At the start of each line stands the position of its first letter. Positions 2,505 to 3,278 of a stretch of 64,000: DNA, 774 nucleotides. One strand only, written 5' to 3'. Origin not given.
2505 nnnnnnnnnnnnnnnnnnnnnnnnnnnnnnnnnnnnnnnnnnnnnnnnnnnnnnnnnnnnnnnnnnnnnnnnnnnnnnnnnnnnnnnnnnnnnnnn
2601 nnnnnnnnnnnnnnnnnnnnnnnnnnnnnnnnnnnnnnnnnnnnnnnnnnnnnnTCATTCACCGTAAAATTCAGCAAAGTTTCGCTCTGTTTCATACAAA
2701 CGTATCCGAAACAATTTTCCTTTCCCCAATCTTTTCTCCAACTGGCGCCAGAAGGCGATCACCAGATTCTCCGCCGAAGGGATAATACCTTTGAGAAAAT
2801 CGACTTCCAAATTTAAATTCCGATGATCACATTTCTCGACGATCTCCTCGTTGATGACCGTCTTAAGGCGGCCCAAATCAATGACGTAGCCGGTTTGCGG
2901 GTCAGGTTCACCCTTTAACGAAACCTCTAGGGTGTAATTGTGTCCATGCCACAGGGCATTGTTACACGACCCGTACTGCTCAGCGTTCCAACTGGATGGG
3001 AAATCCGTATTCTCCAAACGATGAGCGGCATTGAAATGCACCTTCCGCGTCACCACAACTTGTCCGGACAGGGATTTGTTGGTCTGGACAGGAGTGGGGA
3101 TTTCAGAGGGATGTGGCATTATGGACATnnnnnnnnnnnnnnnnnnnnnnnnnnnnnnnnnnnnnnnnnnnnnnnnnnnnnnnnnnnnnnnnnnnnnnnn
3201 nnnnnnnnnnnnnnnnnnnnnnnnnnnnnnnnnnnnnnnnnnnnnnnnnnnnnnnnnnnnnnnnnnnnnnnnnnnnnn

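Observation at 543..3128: Compact PTPS-II + FolE2 + sepiapterin-reductase-like operon: a complete biopterin (BH4-type) pathway in a Verrucomicrobiota-like genome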

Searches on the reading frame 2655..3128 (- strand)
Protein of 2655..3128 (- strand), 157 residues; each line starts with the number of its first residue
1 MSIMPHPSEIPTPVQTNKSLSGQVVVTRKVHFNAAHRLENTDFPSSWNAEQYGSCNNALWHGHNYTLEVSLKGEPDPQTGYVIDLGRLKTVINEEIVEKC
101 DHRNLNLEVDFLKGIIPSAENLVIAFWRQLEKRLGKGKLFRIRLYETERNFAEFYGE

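Call 3: search_protein_families(library=pfam, proteins=[window:2655-3128:-])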
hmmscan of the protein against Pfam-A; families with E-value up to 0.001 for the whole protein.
window:2655-3128:- (157 aa): 1 family
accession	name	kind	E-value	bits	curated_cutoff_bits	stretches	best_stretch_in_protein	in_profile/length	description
PF01242.24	PTPS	-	3.8e-35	120.9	22.4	1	26-156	2-120/121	6-pyruvoyl tetrahydropterin synthase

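Call 4: search_protein_families(library=ncbifam, proteins=[window:2655-3128:-])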
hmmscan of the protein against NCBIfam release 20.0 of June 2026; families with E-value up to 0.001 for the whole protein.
window:2655-3128:- (157 aa): 2 families
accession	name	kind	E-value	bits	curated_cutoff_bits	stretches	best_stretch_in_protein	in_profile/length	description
TIGR00039.1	6PTHBS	subfamily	8.4e-21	74.6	125.5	1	25-152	3-117/124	6-pyruvoyl tetrahydropterin synthase/6-carboxytetrahydropterin synthase family protein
TIGR03367.1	queuosine_QueD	equivalog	3.2e-18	65.9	89.25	1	26-131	2-91/92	6-carboxytetrahydropterin synthase QueD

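Call 6: search_solved_structures(query=window:2655-3128:-, max_evalue=0.001, show_alignments=3)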
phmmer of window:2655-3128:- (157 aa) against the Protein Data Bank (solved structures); distinct sequences matched with E-value up to 0.001: 9.
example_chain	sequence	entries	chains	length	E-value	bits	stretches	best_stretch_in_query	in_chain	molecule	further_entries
3i2b_A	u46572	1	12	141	4.6e-30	107.8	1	23-157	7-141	6-pyruvoyl tetrahydrobiopterin synthase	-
1b66_A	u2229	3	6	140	7e-30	107.2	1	26-157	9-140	6-PYRUVOYL TETRAHYDROPTERIN SYNTHASE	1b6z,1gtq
2g64_A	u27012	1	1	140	6e-25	91.2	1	26-156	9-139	Putative 6-pyruvoyl tetrahydrobiopterin synthase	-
2oba_A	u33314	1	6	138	9.9e-11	45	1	59-156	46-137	Probable 6-pyruvoyl tetrahydrobiopterin synthase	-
2dj6_A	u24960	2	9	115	9.4e-08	35.3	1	60-153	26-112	hypothetical protein PH0634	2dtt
4ntm_A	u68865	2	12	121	6.2e-07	32.6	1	55-130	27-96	6-carboxy-5,6,7,8-tetrahydropterin synthase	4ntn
3qn0_A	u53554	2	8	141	7.6e-07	32.4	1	55-130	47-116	6-carboxy-5,6,7,8-tetrahydropterin synthase | 6-pyruvoyl tetrahydrobiopterin synthase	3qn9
4ntk_A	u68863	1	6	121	7.9e-07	32.3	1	59-130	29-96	6-carboxy-5,6,7,8-tetrahydropterin synthase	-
3qna_A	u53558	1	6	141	9.5e-07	32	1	59-130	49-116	6-carboxy-5,6,7,8-tetrahydropterin synthase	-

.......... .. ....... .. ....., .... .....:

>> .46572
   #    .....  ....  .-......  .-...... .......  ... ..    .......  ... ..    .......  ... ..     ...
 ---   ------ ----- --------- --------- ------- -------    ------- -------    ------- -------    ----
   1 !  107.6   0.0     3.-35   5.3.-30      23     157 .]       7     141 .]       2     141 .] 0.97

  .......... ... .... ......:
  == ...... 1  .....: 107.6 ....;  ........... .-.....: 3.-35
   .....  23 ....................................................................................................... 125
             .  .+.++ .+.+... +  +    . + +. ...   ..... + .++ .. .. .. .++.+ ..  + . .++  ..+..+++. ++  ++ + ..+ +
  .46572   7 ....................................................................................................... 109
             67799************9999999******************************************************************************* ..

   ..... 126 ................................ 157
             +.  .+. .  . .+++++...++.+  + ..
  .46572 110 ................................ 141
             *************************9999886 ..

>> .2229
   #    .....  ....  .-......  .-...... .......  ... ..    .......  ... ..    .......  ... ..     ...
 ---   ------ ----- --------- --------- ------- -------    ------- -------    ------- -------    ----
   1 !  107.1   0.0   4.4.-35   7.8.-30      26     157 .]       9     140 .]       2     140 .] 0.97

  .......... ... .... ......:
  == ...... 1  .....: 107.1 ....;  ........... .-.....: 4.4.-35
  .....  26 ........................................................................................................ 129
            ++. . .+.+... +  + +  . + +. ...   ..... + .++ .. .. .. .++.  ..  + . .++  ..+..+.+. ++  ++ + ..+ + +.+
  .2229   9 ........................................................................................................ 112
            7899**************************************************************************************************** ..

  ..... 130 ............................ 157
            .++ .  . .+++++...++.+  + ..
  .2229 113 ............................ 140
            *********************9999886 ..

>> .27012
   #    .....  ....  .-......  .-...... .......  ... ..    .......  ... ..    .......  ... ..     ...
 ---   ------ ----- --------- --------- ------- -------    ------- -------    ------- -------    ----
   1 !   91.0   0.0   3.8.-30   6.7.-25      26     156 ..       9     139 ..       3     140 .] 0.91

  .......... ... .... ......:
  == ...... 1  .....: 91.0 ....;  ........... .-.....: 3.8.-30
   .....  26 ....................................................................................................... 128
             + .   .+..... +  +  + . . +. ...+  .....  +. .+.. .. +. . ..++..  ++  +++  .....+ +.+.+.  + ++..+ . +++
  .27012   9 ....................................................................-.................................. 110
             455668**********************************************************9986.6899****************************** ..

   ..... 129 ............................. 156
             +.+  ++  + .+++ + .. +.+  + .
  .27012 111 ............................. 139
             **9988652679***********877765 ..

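Call 44: find_homologous_proteins(query=window:2655-3128:-, max_evalue=1e-10)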
Query window:2655-3128:- (157 aa): 8000 proteins with E <= 1e-10 among 8000 candidates; the best 120 are listed.
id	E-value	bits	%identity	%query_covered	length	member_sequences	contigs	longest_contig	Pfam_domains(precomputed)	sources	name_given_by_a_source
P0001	5.9e-101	353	100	98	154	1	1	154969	PF01242.25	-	-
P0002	4.3e-82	292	82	100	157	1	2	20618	PF01242.25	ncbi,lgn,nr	ncbi:MAG: 6-carboxytetrahydropterin synthase [Opitutales bacterium]|nr:6-carboxytetrahydropterin syn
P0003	1.6e-80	286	80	100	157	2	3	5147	PF01242.25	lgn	-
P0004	4.6e-77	275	75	100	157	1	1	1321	PF01242.25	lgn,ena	-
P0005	3.0e-67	243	73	92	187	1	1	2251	PF01242.25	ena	-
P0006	5.6e-67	242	72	90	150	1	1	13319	PF01242.25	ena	-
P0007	5.4e-66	239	71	91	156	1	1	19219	PF01242.25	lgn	-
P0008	1.6e-64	234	66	97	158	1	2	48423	PF01242.25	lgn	-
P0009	9.0e-64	232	66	97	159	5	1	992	PF01242.25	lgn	-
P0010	3.8e-63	230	65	93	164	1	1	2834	PF01242.25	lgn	-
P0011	1.1e-62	229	66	89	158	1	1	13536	PF01242.25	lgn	-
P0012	1.7e-62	228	70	90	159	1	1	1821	PF01242.25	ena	-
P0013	2.6e-62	227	66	95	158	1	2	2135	PF01242.25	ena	-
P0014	3.2e-62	227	64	93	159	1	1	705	PF01242.25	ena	-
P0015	6.5e-62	226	65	93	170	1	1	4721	PF01242.25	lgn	-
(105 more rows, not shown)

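Call 66: find_encoding_contigs(protein=P0002, flank=6000, max_places=3)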
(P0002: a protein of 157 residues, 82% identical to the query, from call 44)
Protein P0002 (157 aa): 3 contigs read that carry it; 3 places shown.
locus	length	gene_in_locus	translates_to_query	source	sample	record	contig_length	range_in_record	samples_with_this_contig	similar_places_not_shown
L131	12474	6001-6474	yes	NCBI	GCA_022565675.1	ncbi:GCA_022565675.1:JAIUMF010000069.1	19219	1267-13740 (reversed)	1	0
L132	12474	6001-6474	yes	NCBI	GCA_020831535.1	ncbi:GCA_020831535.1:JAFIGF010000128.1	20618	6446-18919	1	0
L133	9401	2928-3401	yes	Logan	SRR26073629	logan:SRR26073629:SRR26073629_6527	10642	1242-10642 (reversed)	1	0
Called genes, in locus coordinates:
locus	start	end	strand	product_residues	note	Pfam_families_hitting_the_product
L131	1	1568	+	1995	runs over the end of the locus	PF13620:CarboxypepD_reg (faint), PF01835:MG2, PF00207:A2M, PF17973:bMG10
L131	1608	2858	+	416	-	PF00753:Lactamase_B, PF14863:Alkyl_sulf_dimr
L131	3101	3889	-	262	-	PF00977:His_biosynth, PF03060:NMO (faint)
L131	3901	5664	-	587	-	-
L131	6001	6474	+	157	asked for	PF01242:PTPS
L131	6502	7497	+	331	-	PF02649:GCHY-1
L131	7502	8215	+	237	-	PF00106:adh_short, PF08659:KR, PF13561:adh_short_C2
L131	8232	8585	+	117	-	PF00462:Glutaredoxin (weak), PF03960:ArsC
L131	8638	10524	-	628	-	PF13727:CoA_binding_3, PF04321:RmlD_sub_bind, PF01073:3Beta_HSD (weak), PF01370:Epimerase, PF02719:Polysacc_synt_2, PF07993:NAD_binding_4 (faint), PF16363:GDP_Man_Dehyd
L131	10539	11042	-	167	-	-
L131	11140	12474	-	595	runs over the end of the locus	PF05359:DUF748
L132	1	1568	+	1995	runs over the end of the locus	PF13620:CarboxypepD_reg (faint), PF01835:MG2, PF00207:A2M, PF17973:bMG10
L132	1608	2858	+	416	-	PF00753:Lactamase_B, PF14863:Alkyl_sulf_dimr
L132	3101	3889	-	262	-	PF00977:His_biosynth, PF03060:NMO (faint)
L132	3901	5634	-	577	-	-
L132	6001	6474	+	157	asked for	PF01242:PTPS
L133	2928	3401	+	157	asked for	PF01242:PTPS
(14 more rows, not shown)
